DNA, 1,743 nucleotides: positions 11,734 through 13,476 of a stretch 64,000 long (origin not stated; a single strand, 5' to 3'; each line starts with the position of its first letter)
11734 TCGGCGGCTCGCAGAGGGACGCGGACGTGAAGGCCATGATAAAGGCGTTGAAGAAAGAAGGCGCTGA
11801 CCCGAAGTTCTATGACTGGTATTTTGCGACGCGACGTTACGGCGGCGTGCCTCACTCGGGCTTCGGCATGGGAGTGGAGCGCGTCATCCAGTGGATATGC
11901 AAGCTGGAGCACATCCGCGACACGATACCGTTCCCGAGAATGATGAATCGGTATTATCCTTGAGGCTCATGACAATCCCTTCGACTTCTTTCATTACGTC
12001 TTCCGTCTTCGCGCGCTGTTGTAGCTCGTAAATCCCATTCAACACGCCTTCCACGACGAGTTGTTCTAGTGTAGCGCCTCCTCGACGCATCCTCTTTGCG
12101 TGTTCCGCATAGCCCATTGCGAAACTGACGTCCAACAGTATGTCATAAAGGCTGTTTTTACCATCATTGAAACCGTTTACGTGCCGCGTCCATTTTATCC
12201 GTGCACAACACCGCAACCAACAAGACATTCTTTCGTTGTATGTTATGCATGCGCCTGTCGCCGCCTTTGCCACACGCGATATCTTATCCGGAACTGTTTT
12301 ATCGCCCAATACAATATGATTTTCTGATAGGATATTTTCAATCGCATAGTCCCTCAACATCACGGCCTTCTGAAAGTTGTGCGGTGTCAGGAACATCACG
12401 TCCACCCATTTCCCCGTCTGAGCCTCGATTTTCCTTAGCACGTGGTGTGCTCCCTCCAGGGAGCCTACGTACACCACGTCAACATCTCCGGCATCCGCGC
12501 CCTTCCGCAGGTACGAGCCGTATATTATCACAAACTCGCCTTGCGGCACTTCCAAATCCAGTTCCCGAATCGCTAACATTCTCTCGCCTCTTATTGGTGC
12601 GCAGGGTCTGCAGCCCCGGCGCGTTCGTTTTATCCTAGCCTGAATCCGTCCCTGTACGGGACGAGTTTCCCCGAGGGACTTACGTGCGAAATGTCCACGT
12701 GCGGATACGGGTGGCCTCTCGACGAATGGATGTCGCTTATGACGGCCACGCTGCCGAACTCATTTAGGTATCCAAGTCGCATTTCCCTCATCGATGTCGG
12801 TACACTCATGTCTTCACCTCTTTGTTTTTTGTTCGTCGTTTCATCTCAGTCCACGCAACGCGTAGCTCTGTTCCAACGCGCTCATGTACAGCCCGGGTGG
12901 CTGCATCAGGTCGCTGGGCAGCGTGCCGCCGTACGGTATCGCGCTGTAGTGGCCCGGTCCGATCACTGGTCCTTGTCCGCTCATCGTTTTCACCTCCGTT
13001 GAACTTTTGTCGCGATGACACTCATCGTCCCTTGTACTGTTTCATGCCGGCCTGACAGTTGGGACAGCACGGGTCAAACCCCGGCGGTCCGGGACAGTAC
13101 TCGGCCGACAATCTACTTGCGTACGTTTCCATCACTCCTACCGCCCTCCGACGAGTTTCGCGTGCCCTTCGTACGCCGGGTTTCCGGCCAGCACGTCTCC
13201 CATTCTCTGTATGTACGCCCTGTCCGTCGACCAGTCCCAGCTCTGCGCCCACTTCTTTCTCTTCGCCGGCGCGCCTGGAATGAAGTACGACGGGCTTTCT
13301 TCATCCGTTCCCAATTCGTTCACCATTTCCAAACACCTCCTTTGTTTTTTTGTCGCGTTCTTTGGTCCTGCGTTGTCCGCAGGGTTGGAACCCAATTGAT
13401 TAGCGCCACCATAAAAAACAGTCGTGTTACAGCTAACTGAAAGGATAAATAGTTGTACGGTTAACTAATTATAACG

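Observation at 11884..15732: Candidate uncharacterised module: four SD-led micro-ORFs plus an NTase/HEPN-like protein, divergent from a Csa3/CARF-like regulator and an NTP-transferase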

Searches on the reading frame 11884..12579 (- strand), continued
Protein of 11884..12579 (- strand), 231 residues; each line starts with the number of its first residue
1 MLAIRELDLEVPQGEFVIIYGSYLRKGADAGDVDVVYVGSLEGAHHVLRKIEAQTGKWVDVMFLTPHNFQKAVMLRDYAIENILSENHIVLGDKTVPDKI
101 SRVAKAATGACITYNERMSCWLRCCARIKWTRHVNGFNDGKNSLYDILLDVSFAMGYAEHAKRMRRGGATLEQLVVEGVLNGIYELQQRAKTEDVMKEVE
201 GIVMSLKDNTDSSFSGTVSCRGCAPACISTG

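Call 62: search_protein_families(library=pfam, max_evalue=1, proteins=[P0014, P0015, P0016])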
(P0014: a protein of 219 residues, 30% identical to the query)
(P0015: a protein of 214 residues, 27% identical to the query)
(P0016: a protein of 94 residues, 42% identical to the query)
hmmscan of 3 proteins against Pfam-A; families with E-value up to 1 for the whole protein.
P0014 (219 aa): 2 families
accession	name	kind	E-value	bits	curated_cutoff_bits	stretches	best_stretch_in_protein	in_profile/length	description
PF14792.12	DNA_pol_B_palm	-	0.11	13.2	25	1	11-44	27-61/113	DNA polymerase beta palm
PF18765.7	Polbeta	-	0.12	12.9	26.9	1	9-46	14-56/93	Polymerase beta, Nucleotidyltransferase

P0015 (214 aa): 2 families
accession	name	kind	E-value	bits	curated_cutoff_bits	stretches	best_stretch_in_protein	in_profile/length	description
PF15372.11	DUF4600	-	0.02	15.6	27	1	84-124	27-66/128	Domain of unknown function (DUF4600)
PF20929.2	PDCD10_N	-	0.14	12.2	19.8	1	105-126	24-44/60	Programmed cell death protein 10, dimerisation domain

P0016 (94 aa): 4 families
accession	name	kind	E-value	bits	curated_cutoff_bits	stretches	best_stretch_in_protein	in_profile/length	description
PF18765.7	Polbeta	-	1.5e-08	35.2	26.9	1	4-76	16-87/93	Polymerase beta, Nucleotidyltransferase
PF01909.29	NTP_transf_2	-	1.6e-06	28.8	21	1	3-56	16-78/93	Nucleotidyltransferase domain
PF22341.1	GSPE_N1E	-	0.052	14.1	27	1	15-60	16-61/64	GSPII protein E, N1E domain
PF22600.2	MTPAP-like_central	-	0.14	12.7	27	1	4-30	42-68/139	Poly(A) RNA polymerase, mitochondrial-like, central palm domain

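Call 78: fold_search(model_id=the predicted structure, library=viral)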
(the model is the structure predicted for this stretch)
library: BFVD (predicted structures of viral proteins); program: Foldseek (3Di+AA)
matches with E <= 10: 197; with E <= 0.001: 2
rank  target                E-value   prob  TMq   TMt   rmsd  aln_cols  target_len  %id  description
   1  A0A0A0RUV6            6.7e-04  1.00  0.31  0.30  18.4       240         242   10  Nucleotidyltransferase [Bacillus phage Mater]
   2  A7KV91                8.2e-04  0.99  0.31  0.29  17.7       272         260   11  (no name in the UniProt tables at hand)
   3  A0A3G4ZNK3            1.0e-03  1.00  0.37  0.37  11.6       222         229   13  Polymerase nucleotidyl transferase domain-containing protein [Terrestrivirus sp.]
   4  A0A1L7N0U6            1.3e-03  1.00  0.43  0.36   9.0       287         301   15  Polymerase nucleotidyl transferase domain-containing protein [Ralstonia phage RP12]
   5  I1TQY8                1.7e-03  1.00  0.36  0.31  19.5       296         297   11  (no name in the UniProt tables at hand)
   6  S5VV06                3.9e-03  0.99  0.33  0.30   9.1       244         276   12  Nucleotidyltransferase [Pseudomonas phage PaBG]
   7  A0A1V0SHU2            4.1e-03  1.00  0.42  0.43   7.0       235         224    9  Putative nucleotidyltransferase [Klosneuvirus KNV1]
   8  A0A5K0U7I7            1.0e-02  0.96  0.35  0.10  11.6       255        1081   12  Endonuclease V [Yasminevirus sp. GU-2018]
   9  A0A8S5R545            1.1e-02  0.98  0.38  0.34  10.7       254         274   13  Putative nucleotidyltransferase [Ackermannviridae sp. ctaCq7]
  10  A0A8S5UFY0            1.4e-02  0.97  0.35  0.32   8.3       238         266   13  Putative nucleotidyltransferase [Myoviridae sp. ctshb19]
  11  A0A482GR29            2.0e-02  0.69  0.25  0.25  17.7       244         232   13  (no name in the UniProt tables at hand)
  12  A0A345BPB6            2.2e-02  0.98  0.38  0.40   9.4       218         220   14  (no name in the UniProt tables at hand)
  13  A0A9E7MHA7            2.9e-02  0.63  0.27  0.24  12.8       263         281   13  Uncharacterized protein [Enterococcus phage Sw5]
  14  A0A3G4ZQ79            3.2e-02  0.93  0.37  0.20  10.1       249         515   12  Nucleotidyltransferase [Terrestrivirus sp.]
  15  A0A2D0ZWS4            3.4e-02  0.89  0.28  0.36  10.6       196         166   13  Nucleotidyltransferase [Rhodococcus phage Trina]
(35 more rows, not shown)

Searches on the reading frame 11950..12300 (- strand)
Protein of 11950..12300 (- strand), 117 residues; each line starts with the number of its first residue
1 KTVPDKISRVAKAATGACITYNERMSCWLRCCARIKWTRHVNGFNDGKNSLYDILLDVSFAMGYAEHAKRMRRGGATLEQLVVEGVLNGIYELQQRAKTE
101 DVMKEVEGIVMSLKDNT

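Call 80: predict_structure(alignment_id=A4)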
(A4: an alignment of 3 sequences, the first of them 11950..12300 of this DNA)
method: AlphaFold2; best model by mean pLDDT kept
length: 117 residues; sequences in the alignment: 3
mean_pLDDT: 78.0   pTM: 0.69
mean pLDDT of the five models: 78.0, 76.5, 73.6, 67.5, 60.9
residues with pLDDT >= 90: 20; 70-90: 68; 50-70: 23; < 50: 6
segments of 3 or more residues with pLDDT < 50: 1-3
pLDDT, mean of each block of 10 residues (from residue 1): 51 74 91 91 81 88 87 72 70 79 84 65
secondary structure, 60 per line:
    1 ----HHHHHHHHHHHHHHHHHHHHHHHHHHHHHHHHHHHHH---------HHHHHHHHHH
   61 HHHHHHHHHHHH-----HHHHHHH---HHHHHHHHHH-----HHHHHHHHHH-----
elements in order: H5-41 H51-72 H78-84 H88-97 H103-112

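Call 82: fold_search(model_id=the predicted structure, library=pdb)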
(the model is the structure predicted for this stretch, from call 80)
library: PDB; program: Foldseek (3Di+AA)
matches with E <= 10: 59; with E <= 0.001: 0
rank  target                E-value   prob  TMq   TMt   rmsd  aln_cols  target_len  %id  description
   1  9dm3_MODEL_1_A        7.1e-01  0.25  0.30  0.27  10.1       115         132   13  De novo design of proteins that bind naphthalenediimides, powerful photooxidants with tunable photophysical pr (released 2025-03-05)
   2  8yo9_A                1.7e+00  0.09  0.26  0.08  20.1       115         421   14  structure of phage T4 topoisomerase II gp52 subunit WHD-open state (released 2024-09-25)
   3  9wfi_A                1.9e+00  0.07  0.21  0.12  18.4       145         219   13  A chimera FadR transcription factor containing wHTH of Rv0494 and the part other than wHTH of Escherichia coli FadR (released 2025-09-24)
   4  9bia_C                2.5e+00  0.18  0.37  0.40  10.8       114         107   12  Cryo-EM structure of NINJ1 K45Q bound to Nb538 (released 2024-10-16)
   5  2pv4                  2.5e+00  0.11  0.28  0.25  12.5       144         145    9  CRYSTAL STRUCTURE OF AN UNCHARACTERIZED PROTEIN FROM DUF3069 FAMILY (SAMA_2622) FROM SHEWANELLA AMAZONENSIS SB2B AT 1.95 (released 2007-05-22)
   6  9wfi_B                3.3e+00  0.04  0.20  0.12  18.9       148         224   13  A chimera FadR transcription factor containing wHTH of Rv0494 and the part other than wHTH of Escherichia coli FadR (released 2025-09-24)
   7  9bia_A                3.6e+00  0.16  0.39  0.41  10.8       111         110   12  Cryo-EM structure of NINJ1 K45Q bound to Nb538 (released 2024-10-16)
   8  7tcd                  3.6e+00  0.08  0.29  0.10  14.0       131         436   11  LOV2-DARPIN fusion: D13 (released 2023-07-05)
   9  2b0h_MODEL_1_A        3.8e+00  0.09  0.32  0.29  11.1       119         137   11  Solution structure of VBS3 fragment of talin (released 2006-01-17)
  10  9dir_A                4.3e+00  0.09  0.33  0.31  11.8       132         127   17  Cryo-EM structure of the heme/hemoglobin transporter ChuA, in complex with de novo designed binder G7 (released 2025-05-21)
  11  9uc5_B                4.5e+00  0.10  0.30  0.37   8.0       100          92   15  Mini-protein binder of N-terminal domain of nucleocapsid protein of SARS-CoV2 (released 2026-02-25)
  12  1r0d_B                4.5e+00  0.07  0.26  0.17  10.9       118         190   12  HIP1R THATCH DOMAIN CORE (released 2004-07-06)
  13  9uc5_A                4.8e+00  0.10  0.30  0.35   8.0       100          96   14  Mini-protein binder of N-terminal domain of nucleocapsid protein of SARS-CoV2 (released 2026-02-25)
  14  8yo3_A                4.8e+00  0.03  0.23  0.07  19.9       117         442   15  structure of phage T4 topoisomerase II central domain (released 2024-09-25)
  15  1h9g                  5.3e+00  0.03  0.20  0.12  18.4       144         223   12  FadR, FATTY ACID RESPONSIVE TRANSCRIPTION FACTOR FROM E. COLI, in complex with myristoyl-CoA (released 2001-03-09)
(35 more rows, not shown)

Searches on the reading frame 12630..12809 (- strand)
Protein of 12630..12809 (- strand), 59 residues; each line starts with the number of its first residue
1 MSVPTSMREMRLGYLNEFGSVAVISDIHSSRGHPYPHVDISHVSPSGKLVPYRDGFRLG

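Call 6: search_protein_families(library=pfam, max_evalue=1, proteins=[window:12630-12809:-])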
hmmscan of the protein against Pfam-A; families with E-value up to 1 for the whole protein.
window:12630-12809:- (59 aa): 0 families

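Call 7: search_protein_families(library=ncbifam, max_evalue=1, proteins=[window:12630-12809:-])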
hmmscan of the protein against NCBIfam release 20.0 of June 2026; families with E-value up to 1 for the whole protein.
window:12630-12809:- (59 aa): 0 families

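Call 16: search_protein_families(library=padloc, max_evalue=1, proteins=[window:12630-12809:-])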
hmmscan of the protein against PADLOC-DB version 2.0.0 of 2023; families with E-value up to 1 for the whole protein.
window:12630-12809:- (59 aa): 0 families

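Call 17: search_protein_families(library=phrogs, max_evalue=1, proteins=[window:12630-12809:-])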
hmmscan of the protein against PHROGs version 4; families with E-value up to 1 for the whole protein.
window:12630-12809:- (59 aa): 0 families

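Call 46: find_homologous_proteins(query=A2, max_evalue=0.01)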
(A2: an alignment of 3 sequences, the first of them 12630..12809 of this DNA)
Query A2 (3 sequences) (59 aa, profile of the alignment): 4 proteins with E <= 0.01 among 15 candidates.
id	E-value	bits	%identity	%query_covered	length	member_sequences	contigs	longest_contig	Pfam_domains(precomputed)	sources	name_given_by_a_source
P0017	1.1e-39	153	44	83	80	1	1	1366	-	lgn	-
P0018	2.2e-24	103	47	24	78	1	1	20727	-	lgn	-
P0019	4.1e-18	83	100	100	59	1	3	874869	-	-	-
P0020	9.1e-18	82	100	90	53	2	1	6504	-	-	-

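Call 88: find_related_loci(query=A2, collection=viral_contigs, flank=5000)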
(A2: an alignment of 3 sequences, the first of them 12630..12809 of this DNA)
Query A2 (59 aa) in viral_contigs; peptide patterns used: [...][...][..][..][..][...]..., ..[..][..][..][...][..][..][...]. (x = any residue, [..] = any of these).
18 stretches matched a pattern, but none encodes a relative of the query by tblastn (E <= 1e-3).

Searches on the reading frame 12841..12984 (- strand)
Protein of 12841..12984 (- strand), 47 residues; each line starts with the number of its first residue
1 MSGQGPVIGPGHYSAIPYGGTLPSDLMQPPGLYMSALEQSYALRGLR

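Call 6: search_protein_families(library=pfam, max_evalue=1, proteins=[window:12841-12984:-])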
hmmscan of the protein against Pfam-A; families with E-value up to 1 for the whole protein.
window:12841-12984:- (47 aa): 0 families

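Call 7: search_protein_families(library=ncbifam, max_evalue=1, proteins=[window:12841-12984:-])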
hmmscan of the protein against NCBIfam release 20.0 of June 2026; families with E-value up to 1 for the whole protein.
window:12841-12984:- (47 aa): 0 families

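Call 16: search_protein_families(library=padloc, max_evalue=1, proteins=[window:12841-12984:-])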
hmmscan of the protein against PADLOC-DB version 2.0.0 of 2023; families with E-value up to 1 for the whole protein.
window:12841-12984:- (47 aa): 0 families

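Call 17: search_protein_families(library=phrogs, max_evalue=1, proteins=[window:12841-12984:-])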
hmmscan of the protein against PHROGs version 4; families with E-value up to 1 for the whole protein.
window:12841-12984:- (47 aa): 0 families

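Call 102: search_dna_similar(query=window:12841-12984:-, collection=plasmids, mode=protein, max_evalue=1, max_rows=5)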
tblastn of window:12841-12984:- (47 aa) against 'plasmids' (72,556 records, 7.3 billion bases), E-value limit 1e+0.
No match.

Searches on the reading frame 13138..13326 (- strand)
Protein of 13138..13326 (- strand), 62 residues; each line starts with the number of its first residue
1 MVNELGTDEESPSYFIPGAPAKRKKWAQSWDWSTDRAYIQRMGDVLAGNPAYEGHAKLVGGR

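Call 6: search_protein_families(library=pfam, max_evalue=1, proteins=[window:13138-13326:-])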
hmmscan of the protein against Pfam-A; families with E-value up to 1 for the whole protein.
window:13138-13326:- (62 aa): 0 families

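Call 7: search_protein_families(library=ncbifam, max_evalue=1, proteins=[window:13138-13326:-])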
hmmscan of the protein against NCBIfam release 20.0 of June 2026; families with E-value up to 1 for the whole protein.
window:13138-13326:- (62 aa): 0 families

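Call 16: search_protein_families(library=padloc, max_evalue=1, proteins=[window:13138-13326:-])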
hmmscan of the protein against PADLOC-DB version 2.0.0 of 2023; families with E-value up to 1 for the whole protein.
window:13138-13326:- (62 aa): 0 families

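Call 17: search_protein_families(library=phrogs, max_evalue=1, proteins=[window:13138-13326:-])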
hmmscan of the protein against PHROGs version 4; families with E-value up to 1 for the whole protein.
window:13138-13326:- (62 aa): 0 families

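Call 79: list_cluster_members(proteins=[window:13138-13326:-, window:13022-13132:-, window:12841-12984:-, window:12630-12809:-, window:14320-15732:+, P0006])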
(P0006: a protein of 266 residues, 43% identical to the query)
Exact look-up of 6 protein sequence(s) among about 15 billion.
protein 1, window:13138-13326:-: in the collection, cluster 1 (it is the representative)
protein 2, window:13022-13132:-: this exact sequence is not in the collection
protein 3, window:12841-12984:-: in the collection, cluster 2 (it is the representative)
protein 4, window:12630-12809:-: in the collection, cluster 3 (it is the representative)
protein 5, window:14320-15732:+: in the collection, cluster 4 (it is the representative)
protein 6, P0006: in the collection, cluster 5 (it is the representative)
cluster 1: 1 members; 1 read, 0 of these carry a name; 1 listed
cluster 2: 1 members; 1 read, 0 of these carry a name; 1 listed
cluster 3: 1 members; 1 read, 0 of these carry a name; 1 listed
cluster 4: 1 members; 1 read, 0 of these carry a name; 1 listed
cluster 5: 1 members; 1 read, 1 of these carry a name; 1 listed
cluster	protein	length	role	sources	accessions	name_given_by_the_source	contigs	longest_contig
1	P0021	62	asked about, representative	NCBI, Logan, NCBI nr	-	-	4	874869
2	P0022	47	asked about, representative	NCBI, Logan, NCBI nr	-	-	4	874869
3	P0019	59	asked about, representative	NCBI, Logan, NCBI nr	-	-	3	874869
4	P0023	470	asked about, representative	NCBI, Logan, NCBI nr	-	-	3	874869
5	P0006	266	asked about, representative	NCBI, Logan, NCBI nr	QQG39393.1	MAG: hypothetical protein HYS81_03325 [Candidatus Aenigmatarchaeota archaeon] | MAG: hypothetical protein HYS81_03325 [Candidatus Aenigmarchaeota archaeon]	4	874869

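Call 89: find_related_loci(query=window:13138-13326:-, collection=viral_contigs, flank=5000)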
Query window:13138-13326:- (62 aa) in viral_contigs; peptide patterns used: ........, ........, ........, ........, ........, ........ (x = any residue, [..] = any of these).
3 stretches matched a pattern, but none encodes a relative of the query by tblastn (E <= 1e-3).

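Call 101: search_dna_similar(query=window:13138-13326:-, collection=plasmids, mode=protein, max_evalue=1, max_rows=5)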
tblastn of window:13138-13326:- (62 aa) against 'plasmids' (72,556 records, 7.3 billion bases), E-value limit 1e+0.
No match.
